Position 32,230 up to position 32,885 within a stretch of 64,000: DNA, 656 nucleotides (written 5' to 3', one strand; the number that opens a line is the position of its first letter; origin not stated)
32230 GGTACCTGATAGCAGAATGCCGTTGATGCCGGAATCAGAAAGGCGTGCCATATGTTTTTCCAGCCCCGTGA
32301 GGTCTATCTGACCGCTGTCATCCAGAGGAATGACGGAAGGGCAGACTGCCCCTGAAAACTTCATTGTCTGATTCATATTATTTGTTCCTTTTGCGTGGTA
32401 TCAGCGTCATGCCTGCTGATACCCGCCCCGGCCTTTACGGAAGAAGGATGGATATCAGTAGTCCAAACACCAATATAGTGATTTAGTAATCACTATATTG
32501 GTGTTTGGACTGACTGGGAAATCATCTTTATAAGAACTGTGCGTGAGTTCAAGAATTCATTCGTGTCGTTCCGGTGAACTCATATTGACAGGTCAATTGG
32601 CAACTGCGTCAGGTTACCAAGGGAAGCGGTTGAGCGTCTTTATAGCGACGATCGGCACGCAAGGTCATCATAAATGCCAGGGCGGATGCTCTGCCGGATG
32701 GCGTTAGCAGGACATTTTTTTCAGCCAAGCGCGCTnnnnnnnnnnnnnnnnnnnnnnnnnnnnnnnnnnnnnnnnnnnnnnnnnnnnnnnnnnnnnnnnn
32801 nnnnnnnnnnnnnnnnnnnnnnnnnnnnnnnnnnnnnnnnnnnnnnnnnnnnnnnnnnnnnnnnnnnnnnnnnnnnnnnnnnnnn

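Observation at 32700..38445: GC-rich Enterobacter/Klebsiella-type gpdQ plus ABC-transporter operon captured on the plasmid and bounded by an IS50-like end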

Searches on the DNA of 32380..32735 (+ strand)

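Call 15: search_dna_similar(query=window:32380-32735:+, collection=ecoli_genomes, mode=distant, rows=spread, max_rows=25)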
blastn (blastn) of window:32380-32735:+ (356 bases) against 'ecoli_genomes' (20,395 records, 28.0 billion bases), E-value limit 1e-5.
Records with a match: 501; places in all: 696; records where one place covers at least 80% of the query: 190.
Genomes with a match: 480 of 5426; with a place that covers at least 80% of the query: 190. Places per genome that has any: lowest 1, median 1, highest 4. On chromosomes: 316 places; on plasmids: 380.
Best place of each record, by identity: >=99% 185; 95-99% 96; 90-95% 220.
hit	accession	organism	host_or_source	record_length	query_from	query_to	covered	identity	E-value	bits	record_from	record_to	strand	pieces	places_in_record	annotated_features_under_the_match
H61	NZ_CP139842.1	Escherichia coli strain Nord58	Homo sapiens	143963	1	356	100%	100.0%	0e+0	643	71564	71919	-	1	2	hypothetical protein | zinc-binding dehydrogenase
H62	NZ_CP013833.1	Escherichia coli strain JJ2434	Homo sapiens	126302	1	356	100%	99.4%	1e-178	634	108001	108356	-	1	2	hypothetical protein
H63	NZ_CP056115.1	Escherichia coli strain Ec394-330266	Homo sapiens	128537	1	356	100%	99.4%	1e-178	634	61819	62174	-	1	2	hypothetical protein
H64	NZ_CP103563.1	Escherichia coli O25b:H4-ST131 strain 751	Homo sapiens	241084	1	356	100%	99.4%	1e-178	634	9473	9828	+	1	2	hypothetical protein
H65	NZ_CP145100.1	Escherichia coli strain PS_131_S11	Homo sapiens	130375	1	356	100%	99.4%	1e-178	634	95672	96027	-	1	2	hypothetical protein | zinc-binding dehydrogenase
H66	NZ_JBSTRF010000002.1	Escherichia coli strain PRO_A-1401-6M-A_ESBL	Homo sapiens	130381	1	356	100%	99.4%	1e-178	634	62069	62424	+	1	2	hypothetical protein | zinc-binding dehydrogenase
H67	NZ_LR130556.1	Escherichia coli strain MS14385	Homo sapiens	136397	1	356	100%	99.4%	1e-178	634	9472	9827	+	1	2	hypothetical protein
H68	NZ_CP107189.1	Escherichia coli strain R2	human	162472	1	356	100%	99.2%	4e-177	629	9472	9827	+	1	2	hypothetical protein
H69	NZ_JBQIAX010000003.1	Escherichia coli strain 48956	Homo sapiens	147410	1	356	100%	99.2%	4e-177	629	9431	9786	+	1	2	hypothetical protein | zinc-binding dehydrogenase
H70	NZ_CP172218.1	Escherichia coli strain GF4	chicken meat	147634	1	356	100%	94.3%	1e-159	571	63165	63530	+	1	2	hypothetical protein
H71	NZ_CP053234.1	Escherichia coli strain SCU-106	Homo sapiens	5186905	254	356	29%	95.2%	2e-36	162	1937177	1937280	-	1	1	pglZ: BREX-1 system phosphatase PglZ type A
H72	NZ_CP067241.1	Escherichia coli strain P19_598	surface water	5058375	254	356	29%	95.2%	2e-36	162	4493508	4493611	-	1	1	pglZ: BREX-1 system phosphatase PglZ type A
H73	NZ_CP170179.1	Escherichia coli strain CDE2901-yvys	Hono sapiens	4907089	254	356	29%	95.2%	2e-36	162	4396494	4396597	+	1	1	pglZ: BREX-1 system phosphatase PglZ type A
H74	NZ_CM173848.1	Escherichia coli strain 1335KP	Homo sapiens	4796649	254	356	29%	95.2%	2e-36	162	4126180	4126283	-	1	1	pglZ: BREX-1 system phosphatase PglZ type A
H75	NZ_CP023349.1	Escherichia coli strain ETEC-2264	Homo sapiens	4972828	254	356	29%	94.2%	2e-35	158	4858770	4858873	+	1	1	pglZ: BREX-1 system phosphatase PglZ type A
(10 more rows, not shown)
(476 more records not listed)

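Call 60: get_annotated_region(hit=H71, flank=3500)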
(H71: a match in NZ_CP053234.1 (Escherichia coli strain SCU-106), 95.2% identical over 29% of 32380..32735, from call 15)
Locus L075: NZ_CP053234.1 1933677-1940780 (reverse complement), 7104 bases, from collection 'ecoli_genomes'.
description: Escherichia coli strain SCU-106 chromosome, complete genome
organism: Escherichia coli strain SCU-106 (NCBI taxid 562)
replicon: chromosome; assembly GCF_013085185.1
host: Homo sapiens; source: rectal swab from healthy college student; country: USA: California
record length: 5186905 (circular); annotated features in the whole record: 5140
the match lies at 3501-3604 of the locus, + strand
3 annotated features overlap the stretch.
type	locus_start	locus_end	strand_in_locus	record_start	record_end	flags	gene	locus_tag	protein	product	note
CDS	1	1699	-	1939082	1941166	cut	brxL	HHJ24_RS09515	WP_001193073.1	protease Lon-related BREX system protein BrxL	-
CDS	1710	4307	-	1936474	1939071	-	pglZ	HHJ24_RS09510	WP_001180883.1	BREX-1 system phosphatase PglZ type A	-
CDS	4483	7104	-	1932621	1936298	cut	pglX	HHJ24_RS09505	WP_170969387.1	BREX-1 system adenine-specific DNA-methyltransferase PglX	-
